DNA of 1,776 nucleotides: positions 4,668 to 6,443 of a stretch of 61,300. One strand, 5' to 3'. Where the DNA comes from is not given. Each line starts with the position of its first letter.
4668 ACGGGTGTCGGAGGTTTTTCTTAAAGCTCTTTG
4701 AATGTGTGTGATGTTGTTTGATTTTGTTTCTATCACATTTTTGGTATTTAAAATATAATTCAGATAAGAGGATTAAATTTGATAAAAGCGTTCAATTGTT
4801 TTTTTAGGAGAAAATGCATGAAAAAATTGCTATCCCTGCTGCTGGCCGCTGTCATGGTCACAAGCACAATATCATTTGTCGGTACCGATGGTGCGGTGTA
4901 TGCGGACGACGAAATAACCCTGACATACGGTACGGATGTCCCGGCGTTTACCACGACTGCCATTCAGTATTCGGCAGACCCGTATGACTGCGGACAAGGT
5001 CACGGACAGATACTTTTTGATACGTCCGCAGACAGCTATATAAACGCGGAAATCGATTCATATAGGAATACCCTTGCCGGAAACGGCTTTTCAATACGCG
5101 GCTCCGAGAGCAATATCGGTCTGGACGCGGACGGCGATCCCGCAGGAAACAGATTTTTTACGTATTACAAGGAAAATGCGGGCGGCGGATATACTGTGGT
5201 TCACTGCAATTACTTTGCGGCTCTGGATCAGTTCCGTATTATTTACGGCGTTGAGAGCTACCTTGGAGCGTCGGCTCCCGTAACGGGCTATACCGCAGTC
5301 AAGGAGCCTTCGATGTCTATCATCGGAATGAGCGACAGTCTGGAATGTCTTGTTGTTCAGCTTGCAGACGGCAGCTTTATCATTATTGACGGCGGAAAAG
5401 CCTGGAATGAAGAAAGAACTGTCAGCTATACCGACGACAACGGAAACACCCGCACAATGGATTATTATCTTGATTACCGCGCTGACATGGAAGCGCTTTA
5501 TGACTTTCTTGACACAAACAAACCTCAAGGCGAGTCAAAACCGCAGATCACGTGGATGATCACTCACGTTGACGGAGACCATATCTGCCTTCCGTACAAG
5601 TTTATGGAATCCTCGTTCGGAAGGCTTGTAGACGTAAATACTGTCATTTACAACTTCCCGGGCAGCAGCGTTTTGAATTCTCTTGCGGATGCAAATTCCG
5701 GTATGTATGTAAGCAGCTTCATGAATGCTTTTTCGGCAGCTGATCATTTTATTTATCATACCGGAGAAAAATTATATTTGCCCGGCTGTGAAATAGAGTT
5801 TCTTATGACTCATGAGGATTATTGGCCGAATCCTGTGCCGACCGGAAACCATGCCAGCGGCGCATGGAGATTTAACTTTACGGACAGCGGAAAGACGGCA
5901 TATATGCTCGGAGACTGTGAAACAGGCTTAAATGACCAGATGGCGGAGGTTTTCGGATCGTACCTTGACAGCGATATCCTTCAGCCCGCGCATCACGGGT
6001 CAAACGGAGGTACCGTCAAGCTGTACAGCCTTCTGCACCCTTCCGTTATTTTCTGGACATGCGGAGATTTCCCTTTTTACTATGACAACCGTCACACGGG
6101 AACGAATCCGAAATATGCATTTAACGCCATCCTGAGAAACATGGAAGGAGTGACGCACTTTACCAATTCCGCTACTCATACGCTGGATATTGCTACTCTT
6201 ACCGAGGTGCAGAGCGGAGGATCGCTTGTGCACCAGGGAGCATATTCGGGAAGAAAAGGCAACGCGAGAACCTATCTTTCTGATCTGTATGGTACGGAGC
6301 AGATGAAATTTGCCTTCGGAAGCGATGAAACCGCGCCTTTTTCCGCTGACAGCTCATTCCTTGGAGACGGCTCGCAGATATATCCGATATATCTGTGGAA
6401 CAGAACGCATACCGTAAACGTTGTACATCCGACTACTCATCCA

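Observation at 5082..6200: ComEC-type MBL-fold module exported and fused to three carbohydrate-binding-like repeats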

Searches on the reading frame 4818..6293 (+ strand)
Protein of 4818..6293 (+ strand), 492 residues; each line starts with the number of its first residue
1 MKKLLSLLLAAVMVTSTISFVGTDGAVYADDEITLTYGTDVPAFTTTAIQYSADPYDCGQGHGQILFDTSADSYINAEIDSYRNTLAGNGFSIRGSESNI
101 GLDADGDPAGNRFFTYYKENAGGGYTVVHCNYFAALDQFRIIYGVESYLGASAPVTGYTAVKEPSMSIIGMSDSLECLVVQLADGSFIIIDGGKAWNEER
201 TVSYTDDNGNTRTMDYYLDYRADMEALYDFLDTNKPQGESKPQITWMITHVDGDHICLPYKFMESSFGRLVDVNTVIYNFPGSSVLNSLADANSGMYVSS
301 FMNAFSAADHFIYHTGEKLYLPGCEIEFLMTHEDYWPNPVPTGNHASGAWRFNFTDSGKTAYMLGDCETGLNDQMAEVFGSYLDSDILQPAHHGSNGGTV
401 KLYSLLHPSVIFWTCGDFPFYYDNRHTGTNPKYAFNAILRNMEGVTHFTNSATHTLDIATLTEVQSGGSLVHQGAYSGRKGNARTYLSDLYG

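Call 5: search_protein_families(library=pfam, proteins=[window:4818-6293:+], max_evalue=10)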
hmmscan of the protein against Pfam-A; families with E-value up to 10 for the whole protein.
seq(492 aa): 1 family
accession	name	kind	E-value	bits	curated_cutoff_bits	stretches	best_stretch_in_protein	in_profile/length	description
PF08139.17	LPAM_1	-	0.53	11.3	20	1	1-16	1-16/18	Prokaryotic membrane lipoprotein lipid attachment site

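Call 6: search_solved_structures(query=window:4818-6293:+, max_evalue=10, show_alignments=3)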
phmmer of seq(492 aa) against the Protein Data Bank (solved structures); distinct sequences matched with E-value up to 10: 1.
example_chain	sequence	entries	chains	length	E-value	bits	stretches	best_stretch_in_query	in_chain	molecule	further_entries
3icc_A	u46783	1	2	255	0.89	11.3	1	181-313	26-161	Putative 3-oxoacyl-(acyl carrier protein) reductase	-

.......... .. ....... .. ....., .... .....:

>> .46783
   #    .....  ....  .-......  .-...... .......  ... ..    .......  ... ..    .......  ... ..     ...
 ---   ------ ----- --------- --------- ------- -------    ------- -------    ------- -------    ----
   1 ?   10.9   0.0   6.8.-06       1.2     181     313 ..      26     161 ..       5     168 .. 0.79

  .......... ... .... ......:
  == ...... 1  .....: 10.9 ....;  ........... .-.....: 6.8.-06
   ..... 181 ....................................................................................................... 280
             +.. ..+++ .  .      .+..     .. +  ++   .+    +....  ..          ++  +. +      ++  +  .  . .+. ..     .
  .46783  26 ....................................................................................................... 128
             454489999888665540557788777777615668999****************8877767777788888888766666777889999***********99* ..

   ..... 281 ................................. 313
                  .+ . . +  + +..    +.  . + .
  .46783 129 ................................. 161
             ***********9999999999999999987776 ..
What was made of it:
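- Tried and rejected: Single-sequence phmmer against the PDB gave only a chance hit to a reductase (call 6).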

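Call 7: find_homologous_proteins(query=window:4905-6224:+, max_evalue=0.001)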
Query seq(440 aa) (440 aa): 112 proteins with E <= 0.001 among 3283 candidates.
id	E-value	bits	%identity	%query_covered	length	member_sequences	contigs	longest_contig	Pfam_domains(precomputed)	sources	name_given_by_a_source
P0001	4.4e-126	439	50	96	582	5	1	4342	-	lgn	-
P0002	6.1e-122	426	50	96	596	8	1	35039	-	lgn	-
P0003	1.5e-120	421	48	96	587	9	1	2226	-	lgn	-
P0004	5.0e-108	380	48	93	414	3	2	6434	-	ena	-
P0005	4.2e-106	374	44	96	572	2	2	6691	-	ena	-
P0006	6.3e-104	366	44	96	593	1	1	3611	-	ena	-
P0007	1.1e-103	366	45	98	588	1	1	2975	-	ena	-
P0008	8.6e-102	359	44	97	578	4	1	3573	PF00753.34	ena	-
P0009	1.1e-99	352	44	96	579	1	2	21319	-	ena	-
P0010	3.0e-99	351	44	93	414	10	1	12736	-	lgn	-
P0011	3.5e-99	351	44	96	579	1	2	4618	-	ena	-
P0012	4.0e-99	351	42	96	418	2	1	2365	-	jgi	jgi:glyoxylase-like metal-dependent hydrolase (beta-lactamase superfamily II)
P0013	5.3e-99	350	44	93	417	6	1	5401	-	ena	-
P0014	1.0e-98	349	43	96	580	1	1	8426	-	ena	-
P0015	4.0e-98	347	43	96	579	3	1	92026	-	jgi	-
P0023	6.3e-95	337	45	91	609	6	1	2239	PF00753.34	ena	-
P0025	3.0e-94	334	42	96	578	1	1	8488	PF00753.34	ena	-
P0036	6.8e-92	327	40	96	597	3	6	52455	PF00753.34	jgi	-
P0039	7.2e-91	323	42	93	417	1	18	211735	-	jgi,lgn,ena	-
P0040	6.8e-90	320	45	95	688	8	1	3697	PF00753.34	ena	-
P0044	1.5e-88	316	41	96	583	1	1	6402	PF00753.34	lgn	-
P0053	2.8e-86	308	40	98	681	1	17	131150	PF09479.17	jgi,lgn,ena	-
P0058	3.8e-81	291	39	97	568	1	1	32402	PF00753.34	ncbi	-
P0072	8.9e-65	237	45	67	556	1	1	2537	PF00753.34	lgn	-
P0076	2.9e-62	229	39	96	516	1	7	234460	-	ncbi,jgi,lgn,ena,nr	ncbi:MAG: hypothetical protein E7448_00845 [Ruminococcaceae bacterium]|nr:hypothetical protein [Osci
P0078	1.4e-60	224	37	93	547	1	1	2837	PF00753.34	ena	-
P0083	1.7e-56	210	34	96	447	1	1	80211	-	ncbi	-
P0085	6.1e-54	202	33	95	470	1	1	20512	-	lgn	-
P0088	1.1e-52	198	32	97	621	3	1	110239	-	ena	-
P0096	1.3e-48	184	32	88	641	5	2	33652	-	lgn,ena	-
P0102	7.8e-46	175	32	93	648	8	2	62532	-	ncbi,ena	-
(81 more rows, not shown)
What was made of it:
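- Checked: 112 homologues have E values from 4e-126 to 2e-43 (call 7).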

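Call 11: search_solved_structures(query=A1, max_evalue=10, show_alignments=3)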
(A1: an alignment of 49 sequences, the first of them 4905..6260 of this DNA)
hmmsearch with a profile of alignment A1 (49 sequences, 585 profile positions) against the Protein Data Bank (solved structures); distinct sequences matched with E-value up to 10: 8.
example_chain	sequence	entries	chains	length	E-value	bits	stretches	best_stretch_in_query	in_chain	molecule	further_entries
9vc6_A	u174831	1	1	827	1.1e-05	27.5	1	458-532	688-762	Competence protein ComEC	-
9vc9_A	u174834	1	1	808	7.7e-05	24.7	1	452-527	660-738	Dna internalization-related competence protein rec2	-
9vcb_A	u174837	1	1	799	8.9e-05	24.5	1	451-527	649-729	DNA internalization-related competence protein ComEC/Rec2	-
9vcf_A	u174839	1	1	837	9.5e-05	24.4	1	451-527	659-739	DNA internalization-related competence protein ComEC/Rec2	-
9ic4_A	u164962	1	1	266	0.043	15.6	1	458-531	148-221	Competence protein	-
30bt_A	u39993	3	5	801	0.37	12.5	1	458-531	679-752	Beta-lactamase-like domain | ComEC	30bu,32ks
3nyb_A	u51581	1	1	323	0.69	11.6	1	401-448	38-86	Poly(A) RNA polymerase protein 2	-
3adr_A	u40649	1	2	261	1.7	10.4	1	357-380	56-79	Putative uncharacterized protein ST1585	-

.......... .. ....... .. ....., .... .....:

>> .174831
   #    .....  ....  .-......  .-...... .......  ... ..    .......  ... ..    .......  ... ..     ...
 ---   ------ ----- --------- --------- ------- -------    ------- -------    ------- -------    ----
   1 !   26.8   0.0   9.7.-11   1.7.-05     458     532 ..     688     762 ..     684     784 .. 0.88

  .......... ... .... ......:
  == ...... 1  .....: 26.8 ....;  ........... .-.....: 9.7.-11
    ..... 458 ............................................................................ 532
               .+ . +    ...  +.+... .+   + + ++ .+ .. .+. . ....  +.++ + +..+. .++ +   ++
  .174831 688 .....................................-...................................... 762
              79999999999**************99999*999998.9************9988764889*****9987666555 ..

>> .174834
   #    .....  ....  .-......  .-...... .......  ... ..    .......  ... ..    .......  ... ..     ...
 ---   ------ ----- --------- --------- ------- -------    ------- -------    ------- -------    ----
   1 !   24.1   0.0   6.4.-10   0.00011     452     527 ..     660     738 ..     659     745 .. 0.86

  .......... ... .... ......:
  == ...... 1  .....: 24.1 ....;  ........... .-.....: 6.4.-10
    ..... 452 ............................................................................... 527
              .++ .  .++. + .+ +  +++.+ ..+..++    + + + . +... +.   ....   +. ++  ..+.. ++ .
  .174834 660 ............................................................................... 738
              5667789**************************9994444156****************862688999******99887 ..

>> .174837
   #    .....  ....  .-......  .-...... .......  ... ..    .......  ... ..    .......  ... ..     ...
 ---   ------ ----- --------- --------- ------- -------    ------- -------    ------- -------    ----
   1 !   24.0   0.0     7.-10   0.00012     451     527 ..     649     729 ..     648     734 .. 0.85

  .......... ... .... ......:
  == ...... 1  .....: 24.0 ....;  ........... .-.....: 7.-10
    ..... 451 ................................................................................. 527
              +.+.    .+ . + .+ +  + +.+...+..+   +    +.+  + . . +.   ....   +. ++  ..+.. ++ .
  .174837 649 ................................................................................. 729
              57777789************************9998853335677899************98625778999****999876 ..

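Call 20: predict_structure(alignment_id=A1)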
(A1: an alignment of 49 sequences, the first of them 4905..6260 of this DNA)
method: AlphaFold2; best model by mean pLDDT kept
length: 452 residues; sequences in the alignment: 49
mean_pLDDT: 91.0   pTM: 0.91
mean pLDDT of the five models: 91.0, 90.8, 90.5, 90.1, 89.7
residues with pLDDT >= 90: 363; 70-90: 54; 50-70: 24; < 50: 11
segments of 3 or more residues with pLDDT < 50: 439-442, 448-452
pLDDT, mean of each block of 10 residues (from residue 1): 56 82 81 92 80 95 85 74 93 93 93 93 94 97 96 98 95 96 97 97 97 98 94 97 98 86 84 96 96 97 94 93 98 97 96 97 93 98 97 97 96 97 97 77 49 31
secondary structure, 60 per line:
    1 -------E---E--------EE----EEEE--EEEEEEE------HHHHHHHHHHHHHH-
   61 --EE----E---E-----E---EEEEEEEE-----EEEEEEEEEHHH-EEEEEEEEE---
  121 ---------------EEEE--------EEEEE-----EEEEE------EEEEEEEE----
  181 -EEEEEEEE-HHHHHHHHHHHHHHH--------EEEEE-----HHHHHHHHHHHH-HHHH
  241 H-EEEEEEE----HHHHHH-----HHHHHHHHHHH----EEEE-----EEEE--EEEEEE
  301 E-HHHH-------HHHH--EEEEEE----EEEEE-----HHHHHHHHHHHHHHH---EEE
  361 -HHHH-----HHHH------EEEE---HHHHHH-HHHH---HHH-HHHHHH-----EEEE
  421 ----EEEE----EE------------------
elements in order: E27-30 E33-39 H46-59 E83-90 E96-104 E109-117 E136-139 E148-152 E158-162 E169-176 E182-189 H191-205 E214-218 H224-235 H237-241 E243-249 H254-259 H265-275 E280-283 E289-292 E295-301 H303-306 H314-317 E320-325 E330-334 H340-354 E358-360 H362-365 H371-374 E381-384 H388-393 H395-398 H406-411 E417-420 E425-428
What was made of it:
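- On Metallo-beta-lactamase superfamily (Pfam clan of PF00753): The AlphaFold model has pLDDT 91 (call 20).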

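Call 22: fold_search(model_id=the predicted structure, library=pdb)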
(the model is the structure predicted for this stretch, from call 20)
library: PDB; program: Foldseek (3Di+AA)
matches with E <= 10: 1134; with E <= 0.001: 18
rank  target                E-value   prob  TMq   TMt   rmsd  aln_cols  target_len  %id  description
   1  9ic4                  4.5e-12  1.00  0.44  0.71   5.5       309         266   17  Crystal structure of beta-lactamase-like domain of ComEC from Moorella glycerini (released 2025-10-01)
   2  5kil                  8.0e-08  1.00  0.35  0.32   7.8       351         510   13  CmlA beta-hydroxylase E377D mutant (released 2017-04-26)
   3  8a90_B                1.4e-07  1.00  0.39  0.34   9.6       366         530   10  Crystal structure of FrsH (released 2023-07-12)
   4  5kik                  3.5e-07  1.00  0.35  0.31   8.5       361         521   13  CmlA beta-hydroxylase in chemically reduced diferrous state (released 2017-04-26)
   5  4jo0                  6.0e-07  1.00  0.34  0.30   8.4       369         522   12  Crystal Structure of CmlA, a diiron beta-hydroxylase from Streptomyces venezuelae (released 2013-09-11)
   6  8gyg_B                9.2e-07  1.00  0.37  0.52   6.6       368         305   12  Purification ,Crystallization and X-ray Diffraction analysis of a novel arysulfatase from Pseudoalteromonas atlantica  (released 2023-10-18)
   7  4ojv                  1.5e-06  1.00  0.36  0.43   9.2       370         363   13  Crystal structure of unliganded yeast PDE1 (released 2014-12-03)
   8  8gyg_A                2.1e-06  1.00  0.31  0.45   7.8       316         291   13  Purification ,Crystallization and X-ray Diffraction analysis of a novel arysulfatase from Pseudoalteromonas atlantica  (released 2023-10-18)
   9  7e3w_D                3.6e-06  1.00  0.32  0.56   8.3       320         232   15  Metallo beta-lactamase fold protein (cAMP bound) (released 2022-02-23)
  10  9a5v_B                1.2e-05  1.00  0.31  0.26  15.0       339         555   13  Integrative model of RNJ2-RNJ1 by crosslinking MS and deep learning (released 2024-09-18)
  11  5a0t_B                1.9e-05  1.00  0.30  0.30  15.1       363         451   12  Catalysis and 5' end sensing by ribonuclease RNase J of the metallo- beta-lactamase family (released 2015-08-19)
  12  3zq4_D                3.3e-05  1.00  0.29  0.25  12.1       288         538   12  Unusual, dual endo- and exo-nuclease activity in the degradosome explained by crystal structure analysis of RNase J1 (released 2011-09-14)
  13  7wnt                  3.7e-05  1.00  0.26  0.23  15.4       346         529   12  RNase J from Mycobacterium tuberculosis (released 2023-01-25)
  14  3zq4_A                5.6e-05  1.00  0.29  0.25  12.1       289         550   12  Unusual, dual endo- and exo-nuclease activity in the degradosome explained by crystal structure analysis of RNase J1 (released 2011-09-14)
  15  7wnu_B                7.1e-05  0.99  0.27  0.23  15.2       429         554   12  Mycobacterium tuberculosis Rnase J complex with 7nt RNA (released 2023-01-25)
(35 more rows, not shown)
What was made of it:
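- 5298..6212 (+): ComEC-type metallo-beta-lactamase core (aa 161-465). Foldseek top hit 9ic4, E 4.5e-12, TM 0.71 normalised to the target (call 22).
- On Metallo-beta-lactamase superfamily (Pfam clan of PF00753): The 18 fold matches with E <= 0.001 are all MBL-fold proteins (call 22).
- On ComEC-type MBL domain (C-terminal domain of ComEC/Rec2): 9ic4 is rank 1 at E 4.5e-12 (call 22).
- Closest known: MBL-fold sulfatases and class II cAMP phosphodiesterase. Same: They share the MBL fold and are recovered at E 1e-6 to 1e-7 (call 22).
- Checked: The top fold match is ComEC (call 22).
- The best PDB fold match is the ComEC beta-lactamase-like domain 9ic4, E 4.5e-12 (call 22). An MBL-fold arylsulfatase (8gyg) is among the fold matches at E 9e-7 (call 22). 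The closest solved structure is the ComEC nuclease domain, and RNase J proteins are also among the fold matches (call 22).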

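Call 23: search_protein_families(library=pfam, alignment_id=A1, max_evalue=0.01)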
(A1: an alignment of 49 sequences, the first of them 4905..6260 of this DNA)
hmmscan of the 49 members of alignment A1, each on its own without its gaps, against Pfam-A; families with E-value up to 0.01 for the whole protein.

A. member 1, window:4905-6260:+ (452 aa): 0 families

B. families by the number of members that match (of 49 scanned): 7 families
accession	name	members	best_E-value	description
PF00753.33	Lactamase_B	34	3.6e-07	Metallo-beta-lactamase superfamily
PF08305.17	NPCBM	4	1.2e-08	NPCBM/NEW2 domain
PF09479.16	Flg_new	3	1.2e-08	Listeria-Bacteroides repeat domain (List_Bact_rpt)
PF12706.13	Lactamase_B_2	2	0.00049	Beta-lactamase superfamily domain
PF04886.17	PT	1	0.00027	PT disordered repeat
PF12685.13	SpoIIIAH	1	0.0054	SpoIIIAH-like protein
PF21729.3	IRX15_IRX15L_GXM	1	0.0098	IRX15/IRX15L/GXM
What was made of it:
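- On Metallo-beta-lactamase superfamily (Pfam clan of PF00753): 34 of 49 homologues hit at E <= 0.01 (call 23).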

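Call 24: find_encoding_contigs(protein=P0039, flank=10000, max_places=3)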
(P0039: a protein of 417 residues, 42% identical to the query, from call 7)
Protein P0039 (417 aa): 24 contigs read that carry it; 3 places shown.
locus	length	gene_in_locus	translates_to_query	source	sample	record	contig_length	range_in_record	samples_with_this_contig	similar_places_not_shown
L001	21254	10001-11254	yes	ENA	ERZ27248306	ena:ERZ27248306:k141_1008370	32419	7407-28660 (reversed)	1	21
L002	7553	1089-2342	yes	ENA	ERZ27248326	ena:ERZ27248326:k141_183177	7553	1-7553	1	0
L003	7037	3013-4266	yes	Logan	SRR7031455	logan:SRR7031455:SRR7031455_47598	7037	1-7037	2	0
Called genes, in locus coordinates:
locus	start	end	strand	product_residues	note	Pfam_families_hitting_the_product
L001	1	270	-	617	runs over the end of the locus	-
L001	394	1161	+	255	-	PF02311:AraC_binding, PF07883:Cupin_2, PF12833:HTH_18, PF00165:HTH_AraC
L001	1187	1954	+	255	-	PF02311:AraC_binding, PF07883:Cupin_2 (weak), PF12833:HTH_18, PF00165:HTH_AraC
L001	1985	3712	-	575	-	PF08305:NPCBM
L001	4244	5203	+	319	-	PF00528:BPD_transp_1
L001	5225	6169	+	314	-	PF00528:BPD_transp_1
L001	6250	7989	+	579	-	-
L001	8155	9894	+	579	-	-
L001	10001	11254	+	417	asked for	-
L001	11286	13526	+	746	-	PF17853:GGDEF_2, PF12833:HTH_18, PF00165:HTH_AraC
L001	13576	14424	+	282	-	PF01522:Polysacc_deac_1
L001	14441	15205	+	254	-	PF03328:HpcH_HpaI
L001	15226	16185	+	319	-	PF00389:2-Hacid_dh, PF02826:2-Hacid_dh_C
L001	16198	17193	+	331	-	PF00248:Aldo_ket_red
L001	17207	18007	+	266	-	PF00753:Lactamase_B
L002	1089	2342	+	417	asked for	-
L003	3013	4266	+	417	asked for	-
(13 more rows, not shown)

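Call 25: find_encoding_contigs(protein=P0076, flank=10000, max_places=3)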
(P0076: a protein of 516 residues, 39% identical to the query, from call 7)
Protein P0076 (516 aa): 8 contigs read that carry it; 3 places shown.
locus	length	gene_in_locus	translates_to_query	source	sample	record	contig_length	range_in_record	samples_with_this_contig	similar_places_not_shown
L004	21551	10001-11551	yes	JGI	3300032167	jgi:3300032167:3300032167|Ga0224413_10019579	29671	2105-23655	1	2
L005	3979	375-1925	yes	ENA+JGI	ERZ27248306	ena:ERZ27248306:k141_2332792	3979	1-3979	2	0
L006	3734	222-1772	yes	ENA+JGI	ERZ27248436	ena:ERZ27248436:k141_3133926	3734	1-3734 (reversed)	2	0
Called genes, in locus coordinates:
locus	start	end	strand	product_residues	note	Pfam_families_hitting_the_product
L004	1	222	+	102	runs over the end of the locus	PF10694:DUF2500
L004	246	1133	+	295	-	PF00009:GTP_EFTU, PF00350:Dynamin_N (faint), PF01926:MMR_HSR1, PF02421:FeoB_N, PF03193:RsgA_GTPase (faint), PF07650:KH_2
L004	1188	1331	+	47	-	-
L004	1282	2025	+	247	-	PF11967:RecO_N, PF02565:RecO_C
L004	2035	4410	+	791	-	PF00488:MutS_V, PF20297:MSSS, PF01713:Smr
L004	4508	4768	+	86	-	PF00381:PTS-HPr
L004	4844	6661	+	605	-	PF01541:GIY-YIG, PF27096:UvrC_M, PF02151:UVR, PF22920:UvrC_RNaseH, PF08459:UvrC_RNaseH_dom, PF14520:HHH_5 (weak)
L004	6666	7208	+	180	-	PF03602:Cons_hypoth95, PF05175:MTS, PF02475:TRM5-TYW2_MTfase (weak), PF13847:Methyltransf_31 (weak), PF13649:Methyltransf_25 (weak)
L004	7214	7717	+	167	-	PF01467:CTP_transf_like, PF08218:Citrate_ly_lig (weak)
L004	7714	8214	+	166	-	-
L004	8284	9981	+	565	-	PF02878:PGM_PMM_I, PF02879:PGM_PMM_II, PF02880:PGM_PMM_III, PF00408:PGM_PMM_IV (weak)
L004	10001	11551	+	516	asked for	-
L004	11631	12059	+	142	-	PF12670:DUF3792 (weak)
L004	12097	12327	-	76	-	-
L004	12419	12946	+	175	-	-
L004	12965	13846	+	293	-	PF02899:Phage_int_SAM_1, PF13495:Phage_int_SAM_4 (weak), PF00589:Phage_integrase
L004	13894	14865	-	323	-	PF00365:PFK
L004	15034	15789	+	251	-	PF00756:Esterase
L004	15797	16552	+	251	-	PF00756:Esterase, PF00326:Peptidase_S9 (weak)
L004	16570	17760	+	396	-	PF02222:ATP-grasp (faint)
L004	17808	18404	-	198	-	PF05067:Mn_catalase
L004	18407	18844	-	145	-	PF11007:CotJA, PF12652:CotJB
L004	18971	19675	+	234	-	PF01520:Amidase_3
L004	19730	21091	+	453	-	PF18073:Zn_ribbon_LapB, PF03796:DnaB_C (weak), PF06745:ATPase, PF13481:AAA_25, PF23442:DUF7125, PF13191:AAA_16 (weak), PF00004:AAA (weak), PF06745:ATPase (weak), +3 more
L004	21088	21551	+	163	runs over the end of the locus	PF00293:NUDIX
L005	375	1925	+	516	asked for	-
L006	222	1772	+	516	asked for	-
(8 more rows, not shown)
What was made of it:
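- Some family members lie in housekeeping contexts (L004; call 25).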
